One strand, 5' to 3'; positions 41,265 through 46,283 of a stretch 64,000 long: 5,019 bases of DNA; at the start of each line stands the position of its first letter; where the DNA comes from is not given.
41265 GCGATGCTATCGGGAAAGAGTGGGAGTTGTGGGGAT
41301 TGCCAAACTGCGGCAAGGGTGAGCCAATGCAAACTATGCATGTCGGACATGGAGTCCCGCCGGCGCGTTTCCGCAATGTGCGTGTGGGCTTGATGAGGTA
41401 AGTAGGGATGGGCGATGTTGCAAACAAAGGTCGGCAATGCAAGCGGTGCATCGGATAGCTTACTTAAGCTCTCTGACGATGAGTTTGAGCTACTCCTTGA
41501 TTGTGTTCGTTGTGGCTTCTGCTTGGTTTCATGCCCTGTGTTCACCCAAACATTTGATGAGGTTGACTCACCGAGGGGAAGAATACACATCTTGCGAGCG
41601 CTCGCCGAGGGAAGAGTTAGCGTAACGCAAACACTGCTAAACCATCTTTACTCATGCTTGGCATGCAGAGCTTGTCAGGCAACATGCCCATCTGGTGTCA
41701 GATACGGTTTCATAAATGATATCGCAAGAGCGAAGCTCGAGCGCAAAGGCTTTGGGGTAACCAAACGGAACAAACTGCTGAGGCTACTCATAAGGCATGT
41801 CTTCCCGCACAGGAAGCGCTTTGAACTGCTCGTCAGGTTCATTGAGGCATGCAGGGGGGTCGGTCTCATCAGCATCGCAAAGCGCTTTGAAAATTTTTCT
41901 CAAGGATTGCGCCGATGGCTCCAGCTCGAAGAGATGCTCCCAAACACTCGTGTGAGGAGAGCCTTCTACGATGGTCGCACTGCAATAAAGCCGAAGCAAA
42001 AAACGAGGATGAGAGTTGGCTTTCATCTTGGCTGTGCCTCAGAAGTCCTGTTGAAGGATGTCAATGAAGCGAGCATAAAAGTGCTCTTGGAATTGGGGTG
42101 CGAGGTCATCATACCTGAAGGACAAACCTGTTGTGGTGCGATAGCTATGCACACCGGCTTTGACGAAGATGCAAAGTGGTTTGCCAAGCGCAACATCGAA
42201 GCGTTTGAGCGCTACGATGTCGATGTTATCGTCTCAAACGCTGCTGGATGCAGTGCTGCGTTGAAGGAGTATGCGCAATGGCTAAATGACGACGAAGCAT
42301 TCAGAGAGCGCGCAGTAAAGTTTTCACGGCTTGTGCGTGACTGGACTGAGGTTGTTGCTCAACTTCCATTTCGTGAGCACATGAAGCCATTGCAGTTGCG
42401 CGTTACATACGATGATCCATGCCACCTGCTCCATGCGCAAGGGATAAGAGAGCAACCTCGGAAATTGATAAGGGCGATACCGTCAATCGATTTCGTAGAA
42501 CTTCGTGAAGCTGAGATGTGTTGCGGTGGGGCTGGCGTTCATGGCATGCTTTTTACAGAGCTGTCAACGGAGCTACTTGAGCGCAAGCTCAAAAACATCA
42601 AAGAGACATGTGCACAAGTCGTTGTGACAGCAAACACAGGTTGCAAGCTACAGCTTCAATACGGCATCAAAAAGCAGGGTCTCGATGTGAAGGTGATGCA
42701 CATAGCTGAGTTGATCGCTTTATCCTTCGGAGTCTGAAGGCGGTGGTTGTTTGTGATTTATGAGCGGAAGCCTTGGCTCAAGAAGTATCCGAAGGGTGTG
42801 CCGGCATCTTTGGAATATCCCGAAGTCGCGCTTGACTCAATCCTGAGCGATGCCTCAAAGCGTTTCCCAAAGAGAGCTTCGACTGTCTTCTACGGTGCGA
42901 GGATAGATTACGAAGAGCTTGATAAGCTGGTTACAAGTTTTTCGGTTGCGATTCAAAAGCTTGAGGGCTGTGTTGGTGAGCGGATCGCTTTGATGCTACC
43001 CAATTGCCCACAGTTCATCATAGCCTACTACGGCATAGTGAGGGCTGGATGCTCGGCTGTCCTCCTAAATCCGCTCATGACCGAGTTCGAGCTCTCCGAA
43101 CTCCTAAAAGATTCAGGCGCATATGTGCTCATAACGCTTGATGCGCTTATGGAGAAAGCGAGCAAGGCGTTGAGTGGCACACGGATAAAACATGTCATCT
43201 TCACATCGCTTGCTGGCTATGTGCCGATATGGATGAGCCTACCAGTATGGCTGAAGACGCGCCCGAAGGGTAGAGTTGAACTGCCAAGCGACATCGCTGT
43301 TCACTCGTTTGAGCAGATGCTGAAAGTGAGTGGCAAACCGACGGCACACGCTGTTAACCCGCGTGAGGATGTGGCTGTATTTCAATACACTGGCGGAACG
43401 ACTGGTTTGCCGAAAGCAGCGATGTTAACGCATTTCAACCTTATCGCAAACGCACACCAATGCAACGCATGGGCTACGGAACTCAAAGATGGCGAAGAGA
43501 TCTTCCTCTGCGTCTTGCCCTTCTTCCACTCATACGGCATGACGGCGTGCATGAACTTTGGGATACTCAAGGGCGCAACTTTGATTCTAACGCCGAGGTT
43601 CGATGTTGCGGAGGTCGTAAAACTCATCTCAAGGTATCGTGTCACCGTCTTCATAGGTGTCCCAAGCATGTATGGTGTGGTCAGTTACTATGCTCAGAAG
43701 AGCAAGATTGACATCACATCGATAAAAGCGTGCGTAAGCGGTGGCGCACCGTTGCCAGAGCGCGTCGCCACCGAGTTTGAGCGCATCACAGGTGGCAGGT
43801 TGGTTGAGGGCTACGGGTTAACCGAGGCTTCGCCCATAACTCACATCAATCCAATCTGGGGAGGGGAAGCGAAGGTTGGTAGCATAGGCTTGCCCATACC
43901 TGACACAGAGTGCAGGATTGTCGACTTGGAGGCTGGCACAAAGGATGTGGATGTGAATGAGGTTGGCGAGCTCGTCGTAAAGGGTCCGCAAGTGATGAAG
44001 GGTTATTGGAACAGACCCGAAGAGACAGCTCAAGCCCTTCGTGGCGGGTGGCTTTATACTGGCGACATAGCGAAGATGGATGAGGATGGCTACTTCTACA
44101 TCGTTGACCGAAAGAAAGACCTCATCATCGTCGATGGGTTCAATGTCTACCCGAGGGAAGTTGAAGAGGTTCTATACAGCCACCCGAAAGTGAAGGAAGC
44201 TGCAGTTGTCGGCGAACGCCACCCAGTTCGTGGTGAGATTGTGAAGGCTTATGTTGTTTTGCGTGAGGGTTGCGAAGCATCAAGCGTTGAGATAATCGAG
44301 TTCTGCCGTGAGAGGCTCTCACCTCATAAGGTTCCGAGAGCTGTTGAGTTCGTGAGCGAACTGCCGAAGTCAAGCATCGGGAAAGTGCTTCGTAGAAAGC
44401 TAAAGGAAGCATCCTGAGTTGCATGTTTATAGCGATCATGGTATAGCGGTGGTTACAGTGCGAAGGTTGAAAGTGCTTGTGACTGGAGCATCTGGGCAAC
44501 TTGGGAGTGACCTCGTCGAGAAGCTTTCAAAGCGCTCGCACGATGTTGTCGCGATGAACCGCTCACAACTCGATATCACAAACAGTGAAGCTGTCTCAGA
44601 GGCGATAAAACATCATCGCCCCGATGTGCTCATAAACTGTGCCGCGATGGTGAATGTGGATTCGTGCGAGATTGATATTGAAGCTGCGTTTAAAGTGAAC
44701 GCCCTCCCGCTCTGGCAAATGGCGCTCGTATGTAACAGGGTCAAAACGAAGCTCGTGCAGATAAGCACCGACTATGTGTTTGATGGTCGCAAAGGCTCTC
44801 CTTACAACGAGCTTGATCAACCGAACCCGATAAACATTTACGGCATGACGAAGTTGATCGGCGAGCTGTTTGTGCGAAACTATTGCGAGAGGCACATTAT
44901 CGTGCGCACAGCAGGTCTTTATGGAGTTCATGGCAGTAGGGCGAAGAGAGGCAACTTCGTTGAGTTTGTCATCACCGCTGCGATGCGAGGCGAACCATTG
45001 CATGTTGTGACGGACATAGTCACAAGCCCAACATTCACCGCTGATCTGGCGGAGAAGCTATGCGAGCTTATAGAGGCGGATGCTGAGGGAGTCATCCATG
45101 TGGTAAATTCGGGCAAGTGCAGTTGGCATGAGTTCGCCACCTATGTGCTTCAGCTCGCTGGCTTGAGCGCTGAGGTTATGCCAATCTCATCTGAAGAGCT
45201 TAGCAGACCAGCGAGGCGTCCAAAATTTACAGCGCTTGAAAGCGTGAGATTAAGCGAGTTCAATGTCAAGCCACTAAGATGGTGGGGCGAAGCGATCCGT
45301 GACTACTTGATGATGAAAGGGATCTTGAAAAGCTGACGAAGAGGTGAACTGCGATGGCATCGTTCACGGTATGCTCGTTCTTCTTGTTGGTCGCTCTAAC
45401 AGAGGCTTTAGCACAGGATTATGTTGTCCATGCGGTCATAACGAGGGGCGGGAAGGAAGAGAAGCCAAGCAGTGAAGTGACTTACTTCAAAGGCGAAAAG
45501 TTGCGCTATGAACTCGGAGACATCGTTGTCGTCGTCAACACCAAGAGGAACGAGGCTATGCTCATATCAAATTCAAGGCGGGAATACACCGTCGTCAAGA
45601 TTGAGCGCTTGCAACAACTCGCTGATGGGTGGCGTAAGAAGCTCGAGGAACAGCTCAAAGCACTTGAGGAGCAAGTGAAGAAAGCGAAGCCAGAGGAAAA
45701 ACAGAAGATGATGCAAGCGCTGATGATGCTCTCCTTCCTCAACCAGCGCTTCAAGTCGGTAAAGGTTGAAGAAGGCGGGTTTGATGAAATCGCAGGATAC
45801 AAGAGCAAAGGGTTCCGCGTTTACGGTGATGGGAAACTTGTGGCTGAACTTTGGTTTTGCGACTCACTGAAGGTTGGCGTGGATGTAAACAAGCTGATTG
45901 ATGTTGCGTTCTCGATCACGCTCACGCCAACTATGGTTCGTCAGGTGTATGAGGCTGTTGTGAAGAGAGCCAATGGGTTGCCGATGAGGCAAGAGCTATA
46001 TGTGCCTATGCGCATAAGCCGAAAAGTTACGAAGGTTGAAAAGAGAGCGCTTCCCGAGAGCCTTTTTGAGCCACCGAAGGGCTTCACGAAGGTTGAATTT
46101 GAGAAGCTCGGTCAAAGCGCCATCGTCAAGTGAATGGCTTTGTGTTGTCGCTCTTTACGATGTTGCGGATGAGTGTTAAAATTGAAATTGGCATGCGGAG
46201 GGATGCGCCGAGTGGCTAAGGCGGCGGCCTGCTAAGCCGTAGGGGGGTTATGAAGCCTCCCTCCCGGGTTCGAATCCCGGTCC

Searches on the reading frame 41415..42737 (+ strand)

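Call 21: search_protein_families(library=pfam, proteins=[window:41415-42737:+], max_evalue=0.00001)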
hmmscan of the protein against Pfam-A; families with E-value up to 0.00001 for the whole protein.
window:41415-42737:+ (440 aa): 5 families
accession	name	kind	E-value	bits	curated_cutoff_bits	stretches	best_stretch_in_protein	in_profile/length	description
PF02754.22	CCG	-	1.4e-36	124.9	20.6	2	201-284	1-85/85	Cysteine-rich domain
PF13183.11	Fer4_8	-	2e-13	51.1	27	1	28-95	3-68/68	4Fe-4S dicluster domain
PF12838.12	Fer4_7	-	5.1e-10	40.1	27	1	30-95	2-52/52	4Fe-4S dicluster domain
PF13534.11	Fer4_17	-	8.8e-08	33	22.2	1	30-95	2-60/61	4Fe-4S dicluster domain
PF12797.12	Fer4_2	-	6.1e-06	26.3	24.5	0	29-42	9-22/22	4Fe-4S binding domain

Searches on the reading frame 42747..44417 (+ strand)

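Call 21: search_protein_families(library=pfam, proteins=[window:42747-44417:+], max_evalue=0.00001)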
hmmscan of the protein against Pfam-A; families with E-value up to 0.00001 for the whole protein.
window:42747-44417:+ (556 aa): 2 families
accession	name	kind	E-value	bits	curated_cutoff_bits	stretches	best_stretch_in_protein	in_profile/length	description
PF00501.34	AMP-binding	-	5.6e-88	295.7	29.9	1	35-421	3-384/384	AMP-binding enzyme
PF13193.12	AMP-binding_C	-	2.6e-23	83.2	24.5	1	471-546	1-76/76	AMP-binding enzyme C-terminal domain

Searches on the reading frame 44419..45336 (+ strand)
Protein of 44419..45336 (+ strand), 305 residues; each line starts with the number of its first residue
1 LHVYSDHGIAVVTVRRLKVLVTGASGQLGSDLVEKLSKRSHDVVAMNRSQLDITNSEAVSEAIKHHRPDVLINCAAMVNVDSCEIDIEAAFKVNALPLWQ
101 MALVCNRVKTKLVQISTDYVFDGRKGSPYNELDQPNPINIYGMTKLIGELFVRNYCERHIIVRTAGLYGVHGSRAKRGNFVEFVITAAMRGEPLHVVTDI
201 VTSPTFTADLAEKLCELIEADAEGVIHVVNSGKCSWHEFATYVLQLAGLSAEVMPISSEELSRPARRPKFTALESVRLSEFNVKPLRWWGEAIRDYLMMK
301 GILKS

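Call 21: search_protein_families(library=pfam, proteins=[window:44419-45336:+], max_evalue=0.00001)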
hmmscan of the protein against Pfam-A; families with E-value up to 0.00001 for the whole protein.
window:44419-45336:+ (305 aa): 5 families
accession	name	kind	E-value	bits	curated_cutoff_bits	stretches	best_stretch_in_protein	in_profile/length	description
PF04321.23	RmlD_sub_bind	-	2.2e-84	283.4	27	1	18-297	2-282/287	RmlD substrate binding domain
PF01370.27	Epimerase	-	1.8e-29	103.3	20.9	1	19-199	1-204/240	NAD dependent epimerase/dehydratase family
PF16363.11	GDP_Man_Dehyd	-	1.2e-21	78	27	1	50-189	58-201/332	GDP-mannose 4,6 dehydratase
PF02719.21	Polysacc_synt_2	-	4.2e-13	49.6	20.2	1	52-249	62-249/293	Polysaccharide biosynthesis protein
PF07993.18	NAD_binding_4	-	1.1e-09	38.3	20.1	0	69-169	90-209/258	Male sterility protein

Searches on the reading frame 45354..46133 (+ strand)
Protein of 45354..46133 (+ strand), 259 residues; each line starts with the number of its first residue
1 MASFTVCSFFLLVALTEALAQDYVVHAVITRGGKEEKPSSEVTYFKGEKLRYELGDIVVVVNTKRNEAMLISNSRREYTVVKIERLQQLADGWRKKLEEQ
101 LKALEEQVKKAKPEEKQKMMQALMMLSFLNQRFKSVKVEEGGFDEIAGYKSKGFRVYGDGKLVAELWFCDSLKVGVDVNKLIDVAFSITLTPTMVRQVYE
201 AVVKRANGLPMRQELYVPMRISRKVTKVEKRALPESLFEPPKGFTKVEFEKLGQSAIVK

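Call 21: search_protein_families(library=pfam, proteins=[window:45354-46133:+], max_evalue=0.00001)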
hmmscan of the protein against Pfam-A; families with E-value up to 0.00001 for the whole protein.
window:45354-46133:+ (259 aa): 1 family
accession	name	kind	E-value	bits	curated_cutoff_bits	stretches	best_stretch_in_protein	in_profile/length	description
PF14371.13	DUF4412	-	1.8e-07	31.6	21.6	1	127-244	78-191/191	Domain of unknown function (DUF4412)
